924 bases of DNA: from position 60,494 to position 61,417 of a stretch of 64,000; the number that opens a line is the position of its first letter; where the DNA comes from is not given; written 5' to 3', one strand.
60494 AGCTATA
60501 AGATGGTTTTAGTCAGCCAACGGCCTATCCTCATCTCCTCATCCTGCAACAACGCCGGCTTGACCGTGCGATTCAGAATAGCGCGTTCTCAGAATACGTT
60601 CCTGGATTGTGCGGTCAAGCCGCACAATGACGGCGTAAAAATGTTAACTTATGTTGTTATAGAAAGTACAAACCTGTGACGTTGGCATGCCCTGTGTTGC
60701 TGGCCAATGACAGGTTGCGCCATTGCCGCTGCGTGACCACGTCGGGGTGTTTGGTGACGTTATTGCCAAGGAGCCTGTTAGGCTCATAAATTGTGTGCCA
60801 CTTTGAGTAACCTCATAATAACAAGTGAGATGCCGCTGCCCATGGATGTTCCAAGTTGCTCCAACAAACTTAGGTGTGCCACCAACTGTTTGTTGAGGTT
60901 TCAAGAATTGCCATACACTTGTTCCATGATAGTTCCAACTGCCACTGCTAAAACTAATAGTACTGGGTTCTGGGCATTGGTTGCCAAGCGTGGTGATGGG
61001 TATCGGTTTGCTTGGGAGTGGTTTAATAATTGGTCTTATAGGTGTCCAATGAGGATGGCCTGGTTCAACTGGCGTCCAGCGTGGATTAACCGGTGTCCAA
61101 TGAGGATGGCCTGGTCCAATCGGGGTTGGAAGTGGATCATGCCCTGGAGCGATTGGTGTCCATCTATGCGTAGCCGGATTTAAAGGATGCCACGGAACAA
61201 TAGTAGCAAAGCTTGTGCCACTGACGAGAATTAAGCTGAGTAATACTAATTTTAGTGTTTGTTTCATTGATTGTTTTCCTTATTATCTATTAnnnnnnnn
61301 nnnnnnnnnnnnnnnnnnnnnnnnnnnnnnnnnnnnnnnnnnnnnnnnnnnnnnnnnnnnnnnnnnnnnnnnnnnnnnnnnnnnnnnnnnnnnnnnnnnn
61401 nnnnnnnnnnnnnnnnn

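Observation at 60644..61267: Secreted His/Pro/Trp tandem-repeat protein (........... x5) with a Cys-containing C-terminal domain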

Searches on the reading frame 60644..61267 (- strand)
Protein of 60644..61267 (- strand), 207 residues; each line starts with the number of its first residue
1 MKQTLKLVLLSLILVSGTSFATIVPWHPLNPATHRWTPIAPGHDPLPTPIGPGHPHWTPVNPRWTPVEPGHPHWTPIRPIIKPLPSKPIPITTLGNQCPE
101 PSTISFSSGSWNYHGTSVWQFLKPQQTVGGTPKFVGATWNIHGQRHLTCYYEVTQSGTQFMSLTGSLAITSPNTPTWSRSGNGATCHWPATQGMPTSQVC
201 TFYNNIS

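Call 3: search_protein_families(library=pfam, proteins=[window:60644-61267:-], max_evalue=1)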
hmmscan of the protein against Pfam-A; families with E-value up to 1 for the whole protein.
window:60644-61267:- (207 aa): 0 families

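Call 4: search_protein_families(library=ncbifam, proteins=[window:60644-61267:-], max_evalue=1)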
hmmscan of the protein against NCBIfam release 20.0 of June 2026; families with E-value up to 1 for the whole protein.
window:60644-61267:- (207 aa): 1 family
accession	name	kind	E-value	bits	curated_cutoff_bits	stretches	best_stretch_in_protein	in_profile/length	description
NF038254.1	T4SS_assoc_EirA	equivalog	5.5e-05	22.7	45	1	96-187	32-124/152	T4SS-associated protein EirA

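Call 7: find_homologous_proteins(query=window:60644-61267:-, max_evalue=0.01)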
Query window:60644-61267:- (207 aa): 1 proteins with E <= 0.01 among 58 candidates.
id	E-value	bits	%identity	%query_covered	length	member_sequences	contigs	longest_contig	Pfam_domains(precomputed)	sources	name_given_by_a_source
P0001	1.3e-139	481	100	100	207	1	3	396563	-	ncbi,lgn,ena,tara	tara:strand:+ start:27590 stop:28213 length:624 start_codon:yes stop_codon:yes gene_type:complete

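Call 8: find_encoding_contigs(protein=P0001, flank=10000, max_places=6)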
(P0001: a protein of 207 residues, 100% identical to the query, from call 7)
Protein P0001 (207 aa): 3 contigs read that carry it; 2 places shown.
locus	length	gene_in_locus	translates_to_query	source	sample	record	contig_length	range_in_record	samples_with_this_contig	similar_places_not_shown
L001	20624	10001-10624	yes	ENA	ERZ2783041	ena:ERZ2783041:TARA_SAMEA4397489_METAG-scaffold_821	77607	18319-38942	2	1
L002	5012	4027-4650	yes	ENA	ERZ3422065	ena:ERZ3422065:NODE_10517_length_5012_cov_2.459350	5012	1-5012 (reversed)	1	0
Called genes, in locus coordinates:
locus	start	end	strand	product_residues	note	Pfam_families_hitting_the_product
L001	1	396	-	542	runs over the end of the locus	PF02776:TPP_enzyme_N, PF00205:TPP_enzyme_M, PF02775:TPP_enzyme_C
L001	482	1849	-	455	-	PF00171:Aldedh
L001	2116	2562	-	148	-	PF01521:Fe-S_biosyn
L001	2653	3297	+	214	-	PF09335:VTT_dom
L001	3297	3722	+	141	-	PF03653:UPF0093, PF05425:CopD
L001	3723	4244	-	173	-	PF04982:TM_HPP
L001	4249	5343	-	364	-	PF02636:Methyltransf_28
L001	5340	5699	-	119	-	PF02152:FolB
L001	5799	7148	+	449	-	PF00083:Sugar_tr, PF06609:TRI12 (weak), PF07690:MFS_1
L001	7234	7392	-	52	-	PF28076:CBU_0585_lpg0581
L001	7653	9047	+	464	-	PF00206:Lyase_1, PF10415:FumaraseC_C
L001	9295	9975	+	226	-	PF13505:OMP_b-brl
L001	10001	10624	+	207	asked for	-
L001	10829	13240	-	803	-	-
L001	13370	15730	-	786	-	-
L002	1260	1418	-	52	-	PF28076:CBU_0585_lpg0581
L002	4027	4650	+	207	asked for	-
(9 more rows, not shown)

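Call 9: list_cluster_members(proteins=[P0001])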
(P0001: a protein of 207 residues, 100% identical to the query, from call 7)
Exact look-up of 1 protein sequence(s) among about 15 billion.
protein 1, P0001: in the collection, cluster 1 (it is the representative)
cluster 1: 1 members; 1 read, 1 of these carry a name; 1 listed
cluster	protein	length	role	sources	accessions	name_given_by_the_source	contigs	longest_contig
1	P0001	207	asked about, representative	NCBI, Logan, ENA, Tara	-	strand:+ start:27590 stop:28213 length:624 start_codon:yes stop_codon:yes ...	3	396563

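Call 43: find_related_loci(query=P0001, collection=metagenome_contigs, flank=5000)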
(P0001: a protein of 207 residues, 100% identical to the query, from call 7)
Query P0001 (207 aa) in metagenome_contigs; peptide patterns used: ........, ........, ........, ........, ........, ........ (x = any residue, [..] = any of these).
38 stretches matched a pattern, but none encodes a relative of the query by tblastn (E <= 1e-3).

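Call 72: search_protein_families(library=phrogs, proteins=[window:60644-61267:-], max_evalue=0.1)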
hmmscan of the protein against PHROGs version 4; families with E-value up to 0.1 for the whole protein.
window:60644-61267:- (207 aa): 0 families

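Call 73: search_protein_families(library=padloc, proteins=[window:60644-61267:-], max_evalue=0.1)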
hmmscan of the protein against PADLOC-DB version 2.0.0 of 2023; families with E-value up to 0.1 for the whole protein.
window:60644-61267:- (207 aa): 0 families

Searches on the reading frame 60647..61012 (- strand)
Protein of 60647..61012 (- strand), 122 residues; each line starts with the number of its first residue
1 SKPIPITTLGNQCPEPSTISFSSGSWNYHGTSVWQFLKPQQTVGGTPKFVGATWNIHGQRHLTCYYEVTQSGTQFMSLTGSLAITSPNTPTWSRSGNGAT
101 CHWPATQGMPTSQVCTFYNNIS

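Call 20: search_protein_representatives(protein=window:60647-61012:-)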
Query: 122 residues. Proteins with E-value up to 0.001 (for the whole library): 8; up to 1e-10: 3; up to 1e-30: 1. The best 8 are listed.
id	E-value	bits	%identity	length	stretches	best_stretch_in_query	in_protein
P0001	1.4e-78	277.6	100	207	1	1-122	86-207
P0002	1.8e-11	60.5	42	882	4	62-81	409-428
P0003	9.4e-11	58.2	40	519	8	5-55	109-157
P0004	3.7e-10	56.3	40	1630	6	37-61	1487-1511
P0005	1.6e-09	54.2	27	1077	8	31-75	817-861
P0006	7.6e-06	42.3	34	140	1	10-117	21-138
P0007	5.3e-04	36.4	36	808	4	75-119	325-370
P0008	6.4e-04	36.1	42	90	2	17-76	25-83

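Call 23: search_protein_families(library=ncbifam, proteins=[P0006, window:60647-61012:-], max_evalue=1)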
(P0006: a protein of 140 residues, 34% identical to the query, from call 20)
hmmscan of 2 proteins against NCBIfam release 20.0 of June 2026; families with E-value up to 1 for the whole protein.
P0006 (140 aa): 2 families
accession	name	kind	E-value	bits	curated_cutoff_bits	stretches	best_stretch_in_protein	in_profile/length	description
NF038254.1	T4SS_assoc_EirA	equivalog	2.3e-05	23.9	45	1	18-122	28-123/152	T4SS-associated protein EirA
NF033611.0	SAVED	domain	0.029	13.9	33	1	61-97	223-257/261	SAVED domain-containing protein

window:60647-61012:- (122 aa): 1 family
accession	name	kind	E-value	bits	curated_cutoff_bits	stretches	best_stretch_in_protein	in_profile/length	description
NF038254.1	T4SS_assoc_EirA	equivalog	3e-05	23.5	45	1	11-102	32-124/152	T4SS-associated protein EirA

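Call 24: find_homologous_proteins(query=A1, max_evalue=0.1)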
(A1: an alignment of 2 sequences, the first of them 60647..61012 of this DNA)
Query A1 (2 sequences) (122 aa, profile of the alignment): 2 proteins with E <= 0.1 among 20 candidates.
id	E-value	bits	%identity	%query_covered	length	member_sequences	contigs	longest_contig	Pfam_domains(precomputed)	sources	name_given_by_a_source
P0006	1.3e-80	286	32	87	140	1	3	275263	-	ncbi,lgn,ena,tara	tara:strand:- start:71732 stop:72154 length:423 start_codon:yes stop_codon:yes gene_type:complete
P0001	1.2e-56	208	100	100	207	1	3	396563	-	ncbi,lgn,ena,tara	tara:strand:+ start:27590 stop:28213 length:624 start_codon:yes stop_codon:yes gene_type:complete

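Call 25: find_related_loci(query=A1, collection=genome_contigs, flank=10000)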
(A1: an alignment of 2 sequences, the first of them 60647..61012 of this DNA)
Query A1 (122 aa) in genome_contigs; peptide patterns used: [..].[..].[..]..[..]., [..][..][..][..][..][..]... (x = any residue, [..] = any of these).
27 stretches matched a pattern, but none encodes a relative of the query by tblastn (E <= 1e-3).

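Call 26: search_solved_structures(query=A1, max_evalue=10)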
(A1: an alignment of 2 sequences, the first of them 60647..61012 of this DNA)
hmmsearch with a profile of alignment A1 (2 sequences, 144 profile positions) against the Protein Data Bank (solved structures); distinct sequences matched with E-value up to 10: 0.

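Call 27: find_encoding_contigs(protein=P0006, flank=10000, max_places=4)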
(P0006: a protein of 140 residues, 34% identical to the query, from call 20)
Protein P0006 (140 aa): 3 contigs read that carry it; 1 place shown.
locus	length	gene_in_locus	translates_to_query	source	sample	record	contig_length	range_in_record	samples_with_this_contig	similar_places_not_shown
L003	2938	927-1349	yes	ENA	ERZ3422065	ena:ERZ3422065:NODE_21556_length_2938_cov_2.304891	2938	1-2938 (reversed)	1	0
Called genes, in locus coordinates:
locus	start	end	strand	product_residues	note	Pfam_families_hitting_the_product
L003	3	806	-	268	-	?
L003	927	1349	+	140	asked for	-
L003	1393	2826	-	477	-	PF00224:PK, PF02887:PK_C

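Call 33: predict_structure(alignment_id=A1)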
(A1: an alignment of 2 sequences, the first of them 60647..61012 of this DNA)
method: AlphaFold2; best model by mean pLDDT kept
length: 122 residues; sequences in the alignment: 2
mean_pLDDT: 49.4   pTM: 0.44
mean pLDDT of the five models: 49.4, 47.2, 37.0, 34.2, 31.7
residues with pLDDT >= 90: 0; 70-90: 1; 50-70: 63; < 50: 58
segments of 3 or more residues with pLDDT < 50: 1-10, 38-42, 56-61, 81-89, 97-99, 104-122
pLDDT, mean of each block of 10 residues (from residue 1): 38 64 63 54 55 50 58 52 41 49 44 30 28
secondary structure, 60 per line:
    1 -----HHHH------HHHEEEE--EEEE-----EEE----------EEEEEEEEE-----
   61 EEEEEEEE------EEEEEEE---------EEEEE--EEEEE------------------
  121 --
elements in order: H6-9 E19-22 E25-28 E34-36 E47-55 E61-68 E75-81 E91-95 E98-102

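Call 42: search_dna_similar(query=window:60647-61012:-, collection=plasmids, mode=protein, max_evalue=10, max_rows=10)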
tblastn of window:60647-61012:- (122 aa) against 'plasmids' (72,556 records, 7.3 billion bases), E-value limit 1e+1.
Records with a match: 4; places in all: 4; records where one place covers at least 80% of the query: 0.
Best place of each record, by identity: <60% 4.
By first word of the organism name: Rhizobium 2; Rhodococcus 1; Microvirga 1.
By predicted mobility (MOB-suite, as given by PLSDB): non-mobilizable 3; mobilizable 1.
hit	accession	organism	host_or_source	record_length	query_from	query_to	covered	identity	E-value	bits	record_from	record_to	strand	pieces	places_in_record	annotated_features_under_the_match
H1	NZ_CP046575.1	Rhodococcus sp. WAY2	cell culture,bacterial consortium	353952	5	51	39%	38.3%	7e+0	33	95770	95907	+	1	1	none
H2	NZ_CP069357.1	Microvirga sp. VF16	Vachellia farnesiana,Cell culture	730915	31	96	54%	26.8%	8e+0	33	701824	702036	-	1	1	ATP-dependent helicase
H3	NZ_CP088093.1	Rhizobium laguerreae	cell culture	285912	12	35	20%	50.0%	1e+1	33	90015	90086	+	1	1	glycosyltransferase family 4 protein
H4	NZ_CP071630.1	Rhizobium leguminosarum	lentil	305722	9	35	22%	44.4%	6e+0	33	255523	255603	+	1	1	glycosyltransferase family 4 protein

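Call 68: search_protein_families(library=ncbifam, proteins=[window:60647-61012:-], max_evalue=10)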
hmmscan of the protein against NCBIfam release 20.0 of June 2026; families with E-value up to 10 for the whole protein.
seq(122 aa): 1 family
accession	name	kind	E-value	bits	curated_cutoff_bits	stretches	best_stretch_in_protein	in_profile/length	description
NF038254.1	T4SS_assoc_EirA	equivalog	3e-05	23.5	45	1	11-102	32-124/152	T4SS-associated protein EirA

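Call 72: search_protein_families(library=phrogs, proteins=[P0006], max_evalue=0.1)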
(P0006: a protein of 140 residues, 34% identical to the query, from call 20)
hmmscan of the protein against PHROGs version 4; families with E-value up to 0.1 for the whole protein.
P0006 (140 aa): 0 families

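Call 73: search_protein_families(library=padloc, proteins=[P0006], max_evalue=0.1)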
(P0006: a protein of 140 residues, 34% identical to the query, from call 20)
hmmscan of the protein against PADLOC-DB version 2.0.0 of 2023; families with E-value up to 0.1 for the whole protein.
P0006 (140 aa): 0 families
